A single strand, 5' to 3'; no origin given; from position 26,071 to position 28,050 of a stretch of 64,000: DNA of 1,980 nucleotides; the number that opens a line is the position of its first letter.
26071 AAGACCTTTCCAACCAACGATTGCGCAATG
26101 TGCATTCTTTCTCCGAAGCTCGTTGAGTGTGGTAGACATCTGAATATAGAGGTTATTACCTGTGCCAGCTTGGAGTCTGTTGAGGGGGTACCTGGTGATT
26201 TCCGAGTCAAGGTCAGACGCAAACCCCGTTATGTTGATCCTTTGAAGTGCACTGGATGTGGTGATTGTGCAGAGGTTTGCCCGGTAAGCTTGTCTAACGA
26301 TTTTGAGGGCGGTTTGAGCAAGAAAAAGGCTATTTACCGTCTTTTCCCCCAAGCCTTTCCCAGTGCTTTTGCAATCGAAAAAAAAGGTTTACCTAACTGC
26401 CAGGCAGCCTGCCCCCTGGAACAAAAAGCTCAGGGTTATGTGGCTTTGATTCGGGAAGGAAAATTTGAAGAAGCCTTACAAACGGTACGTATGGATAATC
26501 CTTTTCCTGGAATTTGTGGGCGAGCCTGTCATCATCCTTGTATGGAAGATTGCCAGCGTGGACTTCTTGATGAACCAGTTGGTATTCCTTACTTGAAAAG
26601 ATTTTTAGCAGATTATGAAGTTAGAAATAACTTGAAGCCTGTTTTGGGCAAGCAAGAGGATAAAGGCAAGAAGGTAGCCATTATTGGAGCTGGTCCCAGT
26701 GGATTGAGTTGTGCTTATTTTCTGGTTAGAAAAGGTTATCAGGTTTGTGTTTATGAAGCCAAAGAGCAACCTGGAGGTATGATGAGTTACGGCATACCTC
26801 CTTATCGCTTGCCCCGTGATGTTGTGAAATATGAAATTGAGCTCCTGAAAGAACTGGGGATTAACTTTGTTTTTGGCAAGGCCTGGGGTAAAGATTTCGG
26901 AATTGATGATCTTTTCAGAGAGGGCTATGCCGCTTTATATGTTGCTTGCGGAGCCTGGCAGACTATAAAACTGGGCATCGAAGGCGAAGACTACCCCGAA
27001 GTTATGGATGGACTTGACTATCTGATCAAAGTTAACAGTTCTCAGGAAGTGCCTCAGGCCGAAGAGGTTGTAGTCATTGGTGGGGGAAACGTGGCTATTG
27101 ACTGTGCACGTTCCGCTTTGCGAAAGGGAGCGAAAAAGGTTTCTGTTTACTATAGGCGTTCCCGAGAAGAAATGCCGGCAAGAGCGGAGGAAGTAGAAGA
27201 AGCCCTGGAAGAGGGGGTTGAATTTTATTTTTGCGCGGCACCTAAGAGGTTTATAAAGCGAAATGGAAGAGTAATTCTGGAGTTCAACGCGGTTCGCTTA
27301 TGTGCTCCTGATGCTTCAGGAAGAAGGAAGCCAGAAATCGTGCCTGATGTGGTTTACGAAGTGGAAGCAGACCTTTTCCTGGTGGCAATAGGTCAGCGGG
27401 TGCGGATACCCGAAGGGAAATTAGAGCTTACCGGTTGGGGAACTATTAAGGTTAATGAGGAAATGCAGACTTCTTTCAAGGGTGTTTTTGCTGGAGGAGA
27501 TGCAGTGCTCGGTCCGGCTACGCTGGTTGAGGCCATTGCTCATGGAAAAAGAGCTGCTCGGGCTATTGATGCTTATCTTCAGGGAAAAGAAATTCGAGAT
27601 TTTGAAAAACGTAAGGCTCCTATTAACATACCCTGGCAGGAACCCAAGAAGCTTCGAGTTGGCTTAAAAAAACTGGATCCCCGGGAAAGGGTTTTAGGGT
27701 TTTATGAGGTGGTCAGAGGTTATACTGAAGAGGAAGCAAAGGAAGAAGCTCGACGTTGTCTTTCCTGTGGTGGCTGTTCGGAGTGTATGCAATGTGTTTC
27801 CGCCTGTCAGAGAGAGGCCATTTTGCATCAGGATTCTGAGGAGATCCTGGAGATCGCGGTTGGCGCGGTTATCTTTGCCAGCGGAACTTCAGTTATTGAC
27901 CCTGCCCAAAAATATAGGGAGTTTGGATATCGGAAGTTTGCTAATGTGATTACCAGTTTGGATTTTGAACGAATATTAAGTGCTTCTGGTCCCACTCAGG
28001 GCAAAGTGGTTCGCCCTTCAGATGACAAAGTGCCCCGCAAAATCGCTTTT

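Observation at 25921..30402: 1493-aa HdrA-GltD-HdrA fusion with a domain nested inside the inserted ferredoxin of HdrA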

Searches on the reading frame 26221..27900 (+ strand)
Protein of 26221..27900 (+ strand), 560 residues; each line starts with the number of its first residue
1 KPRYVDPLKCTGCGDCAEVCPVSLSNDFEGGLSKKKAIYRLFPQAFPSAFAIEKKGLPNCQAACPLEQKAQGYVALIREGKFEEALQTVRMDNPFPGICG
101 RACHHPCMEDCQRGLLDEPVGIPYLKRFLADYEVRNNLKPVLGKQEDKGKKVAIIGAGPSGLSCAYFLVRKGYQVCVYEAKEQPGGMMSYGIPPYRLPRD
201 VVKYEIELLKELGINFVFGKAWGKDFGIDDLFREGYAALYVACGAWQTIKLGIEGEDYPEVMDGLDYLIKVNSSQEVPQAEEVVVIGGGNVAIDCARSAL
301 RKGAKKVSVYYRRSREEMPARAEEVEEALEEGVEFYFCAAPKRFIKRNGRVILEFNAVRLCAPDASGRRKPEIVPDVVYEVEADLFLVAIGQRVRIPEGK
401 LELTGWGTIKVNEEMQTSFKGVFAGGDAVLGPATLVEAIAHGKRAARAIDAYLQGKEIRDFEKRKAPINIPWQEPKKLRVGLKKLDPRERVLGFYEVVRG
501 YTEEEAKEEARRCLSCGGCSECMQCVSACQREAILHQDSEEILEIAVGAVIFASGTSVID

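Call 31: search_solved_structures(query=window:26221-27900:+, max_evalue=1e-30, show_alignments=4)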
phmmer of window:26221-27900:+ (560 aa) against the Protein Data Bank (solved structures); distinct sequences matched with E-value up to 1e-30: 12.
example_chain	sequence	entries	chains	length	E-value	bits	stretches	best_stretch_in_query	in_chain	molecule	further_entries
9bov_A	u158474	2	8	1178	8.9e-119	401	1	57-525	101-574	Molybdopterin oxidoreductase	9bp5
8oh5_C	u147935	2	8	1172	3.8e-107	362.6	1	57-526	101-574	Formate dehydrogenase-O, major subunit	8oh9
9n5u_A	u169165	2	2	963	7.4e-105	355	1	59-457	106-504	NfnA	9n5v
4ylf_B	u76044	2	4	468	1.2e-84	288.3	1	60-456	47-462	Dihydropyrimidine dehydrogenase subunit A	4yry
5jca_L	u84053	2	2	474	3.3e-81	277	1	60-454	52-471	NADH-dependent Ferredoxin:NADP Oxidoreductase (NfnI) subunit alpha | NADH-dependent Ferredoxin:NADP Oxidoreductase subunit alpha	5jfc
5vj7_A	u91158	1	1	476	1.7e-76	261.4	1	60-456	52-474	Oxidoreductase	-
6s6s_G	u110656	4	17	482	2.7e-65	224.4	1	51-456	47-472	Glutamate synthase [NADPH] small chain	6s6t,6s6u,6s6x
2vdc_G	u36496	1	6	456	3.8e-65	223.9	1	50-456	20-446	GLUTAMATE SYNTHASE [NADPH] SMALL CHAIN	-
7m31_A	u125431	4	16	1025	6.2e-49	170.4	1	59-456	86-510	Dihydropyrimidine dehydrogenase [NADP(+)]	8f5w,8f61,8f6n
1gt8_A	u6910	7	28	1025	6.2e-49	170.4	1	59-456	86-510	DIHYDROPYRIMIDINE DEHYDROGENASE | Dihydropyrimidine dehydrogenase [NADP(+)]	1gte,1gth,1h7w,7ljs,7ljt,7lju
1h7x_A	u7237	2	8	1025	6.2e-49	170.4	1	59-456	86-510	DIHYDROPYRIMIDINE DEHYDROGENASE | Dihydropyrimidine dehydrogenase [NADP(+)]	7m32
7mfm_I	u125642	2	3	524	9.7e-47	163.2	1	62-458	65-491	Glutamate synthase (NADPH) small chain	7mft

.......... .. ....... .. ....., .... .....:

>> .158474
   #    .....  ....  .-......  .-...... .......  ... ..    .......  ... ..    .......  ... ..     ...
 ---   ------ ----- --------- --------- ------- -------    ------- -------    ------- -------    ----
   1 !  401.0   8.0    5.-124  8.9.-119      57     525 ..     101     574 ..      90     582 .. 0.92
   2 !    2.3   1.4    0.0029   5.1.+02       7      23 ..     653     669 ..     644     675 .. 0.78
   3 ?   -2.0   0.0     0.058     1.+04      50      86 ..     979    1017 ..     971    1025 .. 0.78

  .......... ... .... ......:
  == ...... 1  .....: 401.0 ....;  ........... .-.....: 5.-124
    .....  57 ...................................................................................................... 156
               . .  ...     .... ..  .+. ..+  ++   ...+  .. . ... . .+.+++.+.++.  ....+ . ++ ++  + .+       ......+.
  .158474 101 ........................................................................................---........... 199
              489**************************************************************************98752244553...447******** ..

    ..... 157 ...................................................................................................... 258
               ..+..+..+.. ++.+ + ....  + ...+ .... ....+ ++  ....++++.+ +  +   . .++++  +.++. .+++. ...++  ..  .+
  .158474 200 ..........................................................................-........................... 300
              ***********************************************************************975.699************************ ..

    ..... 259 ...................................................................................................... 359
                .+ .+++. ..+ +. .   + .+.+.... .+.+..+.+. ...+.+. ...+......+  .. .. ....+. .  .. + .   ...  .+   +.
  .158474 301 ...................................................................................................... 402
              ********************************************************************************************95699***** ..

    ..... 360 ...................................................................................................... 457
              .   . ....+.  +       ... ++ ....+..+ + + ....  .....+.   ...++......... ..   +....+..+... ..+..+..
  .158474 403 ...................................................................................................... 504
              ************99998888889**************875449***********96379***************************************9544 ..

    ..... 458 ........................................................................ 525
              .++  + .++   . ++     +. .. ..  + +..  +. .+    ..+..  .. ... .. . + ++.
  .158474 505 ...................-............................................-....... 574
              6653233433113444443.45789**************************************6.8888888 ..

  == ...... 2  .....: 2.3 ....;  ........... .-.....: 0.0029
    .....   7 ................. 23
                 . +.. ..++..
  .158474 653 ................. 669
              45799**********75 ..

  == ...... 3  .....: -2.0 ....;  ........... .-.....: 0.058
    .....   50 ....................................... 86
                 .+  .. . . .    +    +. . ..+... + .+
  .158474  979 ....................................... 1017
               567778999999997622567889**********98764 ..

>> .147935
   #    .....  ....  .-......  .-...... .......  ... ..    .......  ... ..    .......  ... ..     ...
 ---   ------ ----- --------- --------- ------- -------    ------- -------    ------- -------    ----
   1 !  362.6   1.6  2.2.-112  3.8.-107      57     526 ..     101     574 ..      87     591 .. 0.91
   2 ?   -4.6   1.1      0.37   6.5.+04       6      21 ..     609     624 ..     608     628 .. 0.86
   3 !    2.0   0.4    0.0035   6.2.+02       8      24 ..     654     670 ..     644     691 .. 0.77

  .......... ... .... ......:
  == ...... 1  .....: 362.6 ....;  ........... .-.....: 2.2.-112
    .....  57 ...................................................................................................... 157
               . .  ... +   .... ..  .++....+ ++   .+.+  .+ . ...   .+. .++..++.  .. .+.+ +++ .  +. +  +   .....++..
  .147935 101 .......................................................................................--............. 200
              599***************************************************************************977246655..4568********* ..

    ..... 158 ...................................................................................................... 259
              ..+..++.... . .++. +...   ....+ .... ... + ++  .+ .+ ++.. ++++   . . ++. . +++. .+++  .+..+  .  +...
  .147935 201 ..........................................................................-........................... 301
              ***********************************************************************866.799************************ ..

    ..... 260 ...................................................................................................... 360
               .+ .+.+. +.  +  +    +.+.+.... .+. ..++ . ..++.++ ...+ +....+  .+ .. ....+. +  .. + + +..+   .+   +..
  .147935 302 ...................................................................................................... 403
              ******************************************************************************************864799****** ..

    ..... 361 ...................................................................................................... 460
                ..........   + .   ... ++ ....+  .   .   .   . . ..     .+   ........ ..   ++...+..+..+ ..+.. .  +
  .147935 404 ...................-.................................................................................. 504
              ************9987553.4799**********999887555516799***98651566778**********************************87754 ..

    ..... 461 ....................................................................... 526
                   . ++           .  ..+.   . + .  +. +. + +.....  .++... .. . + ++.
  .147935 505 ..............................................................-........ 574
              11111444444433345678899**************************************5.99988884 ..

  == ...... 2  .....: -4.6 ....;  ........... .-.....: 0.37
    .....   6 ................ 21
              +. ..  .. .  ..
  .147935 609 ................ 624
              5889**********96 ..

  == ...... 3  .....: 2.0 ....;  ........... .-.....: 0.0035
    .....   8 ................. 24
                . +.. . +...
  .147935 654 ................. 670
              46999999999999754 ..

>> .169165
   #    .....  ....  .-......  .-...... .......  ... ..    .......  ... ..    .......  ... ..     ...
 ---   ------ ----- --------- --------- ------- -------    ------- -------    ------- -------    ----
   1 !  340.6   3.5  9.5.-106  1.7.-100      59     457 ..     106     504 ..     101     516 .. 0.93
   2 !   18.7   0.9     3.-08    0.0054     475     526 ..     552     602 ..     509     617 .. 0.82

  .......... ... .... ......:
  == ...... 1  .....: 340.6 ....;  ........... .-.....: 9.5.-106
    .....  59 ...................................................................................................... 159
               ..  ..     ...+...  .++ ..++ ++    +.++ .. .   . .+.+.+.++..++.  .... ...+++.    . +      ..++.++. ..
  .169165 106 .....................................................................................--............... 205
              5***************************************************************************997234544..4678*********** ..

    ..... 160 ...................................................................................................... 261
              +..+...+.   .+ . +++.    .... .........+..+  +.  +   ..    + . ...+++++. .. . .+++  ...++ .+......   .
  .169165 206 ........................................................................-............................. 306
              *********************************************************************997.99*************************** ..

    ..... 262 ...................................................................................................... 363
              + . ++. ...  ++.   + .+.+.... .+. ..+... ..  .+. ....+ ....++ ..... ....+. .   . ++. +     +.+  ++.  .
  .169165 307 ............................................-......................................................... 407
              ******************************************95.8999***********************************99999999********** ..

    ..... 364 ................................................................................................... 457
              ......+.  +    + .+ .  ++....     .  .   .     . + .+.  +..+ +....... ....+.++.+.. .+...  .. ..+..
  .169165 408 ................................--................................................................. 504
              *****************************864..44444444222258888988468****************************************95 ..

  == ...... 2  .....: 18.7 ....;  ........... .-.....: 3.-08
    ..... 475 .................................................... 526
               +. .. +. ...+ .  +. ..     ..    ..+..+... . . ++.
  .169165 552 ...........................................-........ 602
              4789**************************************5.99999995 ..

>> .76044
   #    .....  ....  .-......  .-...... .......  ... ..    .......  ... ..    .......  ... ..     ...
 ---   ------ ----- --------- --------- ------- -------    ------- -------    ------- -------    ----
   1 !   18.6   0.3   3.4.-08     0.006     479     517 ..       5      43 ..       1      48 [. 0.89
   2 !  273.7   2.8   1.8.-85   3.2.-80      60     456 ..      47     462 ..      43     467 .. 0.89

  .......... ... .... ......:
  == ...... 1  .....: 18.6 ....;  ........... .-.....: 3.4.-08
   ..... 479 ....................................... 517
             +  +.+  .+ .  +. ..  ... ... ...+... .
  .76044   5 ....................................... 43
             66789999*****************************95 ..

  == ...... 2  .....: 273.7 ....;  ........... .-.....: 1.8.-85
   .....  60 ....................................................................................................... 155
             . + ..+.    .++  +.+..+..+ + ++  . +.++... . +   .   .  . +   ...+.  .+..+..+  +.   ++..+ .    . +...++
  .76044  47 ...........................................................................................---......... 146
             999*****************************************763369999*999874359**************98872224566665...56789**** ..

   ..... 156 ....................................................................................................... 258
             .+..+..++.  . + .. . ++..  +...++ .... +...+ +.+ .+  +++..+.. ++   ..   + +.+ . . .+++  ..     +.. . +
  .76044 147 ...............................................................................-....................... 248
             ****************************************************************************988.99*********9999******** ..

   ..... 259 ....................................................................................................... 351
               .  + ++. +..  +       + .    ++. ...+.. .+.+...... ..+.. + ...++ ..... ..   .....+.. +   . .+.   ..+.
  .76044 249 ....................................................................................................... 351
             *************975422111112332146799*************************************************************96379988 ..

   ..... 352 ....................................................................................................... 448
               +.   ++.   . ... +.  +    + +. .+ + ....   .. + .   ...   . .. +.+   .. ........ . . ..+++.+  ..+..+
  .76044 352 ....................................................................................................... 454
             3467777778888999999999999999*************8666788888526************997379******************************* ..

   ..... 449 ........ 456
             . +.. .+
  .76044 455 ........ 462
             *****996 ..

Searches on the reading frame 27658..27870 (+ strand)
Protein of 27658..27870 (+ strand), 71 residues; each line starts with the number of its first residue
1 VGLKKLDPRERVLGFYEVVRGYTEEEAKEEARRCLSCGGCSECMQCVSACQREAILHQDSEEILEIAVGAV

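Call 30: search_protein_families(library=pfam, proteins=[window:27658-27870:+], max_evalue=10)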
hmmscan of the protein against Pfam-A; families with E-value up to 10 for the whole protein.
window:27658-27870:+ (71 aa): 11 families
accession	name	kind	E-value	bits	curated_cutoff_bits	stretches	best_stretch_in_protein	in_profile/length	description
PF14691.11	Fer4_20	-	0.0001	22.5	25.8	1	14-51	4-41/113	Dihydroprymidine dehydrogenase domain II, 4Fe-4S cluster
PF12838.12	Fer4_7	-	0.0013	19.6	27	2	40-60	2-22/52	4Fe-4S dicluster domain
PF13187.11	Fer4_9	-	0.0023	18.3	27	2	40-56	2-18/52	4Fe-4S dicluster domain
PF13484.11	Fer4_16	-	0.0057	17.8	30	2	40-60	2-21/66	4Fe-4S double cluster binding domain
PF13534.11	Fer4_17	-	0.019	15.9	22.2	2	40-55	2-17/61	4Fe-4S dicluster domain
PF00037.32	Fer4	-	0.051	13.9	21.1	1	40-55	8-23/24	4Fe-4S binding domain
PF20163.3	DUF6536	-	0.25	11.5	23.7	1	38-68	68-99/154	Family of unknown function (DUF6536)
PF12798.12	Fer4_3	-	0.3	12.5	27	1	40-54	1-15/15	4Fe-4S binding domain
PF12800.12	Fer4_4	-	0.5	11.3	24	1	40-51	4-15/17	4Fe-4S binding domain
PF12837.12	Fer4_6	-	4.7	7.8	25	0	40-54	9-23/24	4Fe-4S binding domain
PF12797.12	Fer4_2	-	5.8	7.6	24.5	0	37-50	7-20/22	4Fe-4S binding domain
